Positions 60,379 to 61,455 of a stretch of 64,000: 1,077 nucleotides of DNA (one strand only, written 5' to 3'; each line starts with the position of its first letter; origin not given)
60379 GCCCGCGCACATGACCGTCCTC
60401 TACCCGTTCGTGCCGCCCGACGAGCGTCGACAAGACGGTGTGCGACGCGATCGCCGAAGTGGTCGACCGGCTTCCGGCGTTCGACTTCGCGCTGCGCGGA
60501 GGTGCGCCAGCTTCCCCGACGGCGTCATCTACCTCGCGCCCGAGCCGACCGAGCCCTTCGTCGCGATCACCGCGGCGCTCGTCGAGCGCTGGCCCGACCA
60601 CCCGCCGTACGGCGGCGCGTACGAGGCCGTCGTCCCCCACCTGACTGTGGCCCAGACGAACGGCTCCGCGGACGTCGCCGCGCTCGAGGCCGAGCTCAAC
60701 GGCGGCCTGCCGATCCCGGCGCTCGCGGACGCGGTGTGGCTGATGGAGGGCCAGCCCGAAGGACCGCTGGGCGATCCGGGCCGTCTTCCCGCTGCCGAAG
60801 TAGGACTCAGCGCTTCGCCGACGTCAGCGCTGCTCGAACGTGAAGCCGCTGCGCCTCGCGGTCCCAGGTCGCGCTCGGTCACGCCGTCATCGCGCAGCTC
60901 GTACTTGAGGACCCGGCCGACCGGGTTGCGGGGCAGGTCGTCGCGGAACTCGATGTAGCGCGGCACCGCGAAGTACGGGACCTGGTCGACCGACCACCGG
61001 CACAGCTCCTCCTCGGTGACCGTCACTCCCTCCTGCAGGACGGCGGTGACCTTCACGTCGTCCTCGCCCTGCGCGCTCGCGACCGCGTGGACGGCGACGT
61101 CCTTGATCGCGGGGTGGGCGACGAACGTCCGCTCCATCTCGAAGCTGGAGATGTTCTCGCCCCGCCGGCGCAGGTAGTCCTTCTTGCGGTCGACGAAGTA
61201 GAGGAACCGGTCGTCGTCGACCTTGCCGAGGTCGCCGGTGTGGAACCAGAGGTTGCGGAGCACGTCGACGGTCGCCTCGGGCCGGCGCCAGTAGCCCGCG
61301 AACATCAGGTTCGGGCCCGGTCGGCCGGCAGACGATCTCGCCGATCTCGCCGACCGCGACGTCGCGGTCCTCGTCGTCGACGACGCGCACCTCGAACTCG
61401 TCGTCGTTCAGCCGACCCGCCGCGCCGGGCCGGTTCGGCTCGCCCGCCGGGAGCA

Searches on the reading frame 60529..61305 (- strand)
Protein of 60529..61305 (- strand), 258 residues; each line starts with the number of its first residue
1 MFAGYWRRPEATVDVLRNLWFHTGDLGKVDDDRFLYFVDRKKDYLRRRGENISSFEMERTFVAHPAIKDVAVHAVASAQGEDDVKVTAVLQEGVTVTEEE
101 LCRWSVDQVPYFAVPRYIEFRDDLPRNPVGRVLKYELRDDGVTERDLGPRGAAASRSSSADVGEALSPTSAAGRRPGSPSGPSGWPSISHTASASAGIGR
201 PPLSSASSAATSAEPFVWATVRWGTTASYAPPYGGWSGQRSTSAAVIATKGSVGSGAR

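Call 21: search_protein_families(library=pfam, proteins=[window:60529-61305:-], max_evalue=0.00001)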
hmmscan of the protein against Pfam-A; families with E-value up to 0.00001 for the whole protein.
window:60529-61305:- (258 aa): 1 family
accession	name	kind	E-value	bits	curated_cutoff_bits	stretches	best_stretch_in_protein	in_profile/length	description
PF13193.12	AMP-binding_C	-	8.8e-11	43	24.5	1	56-130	1-75/76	AMP-binding enzyme C-terminal domain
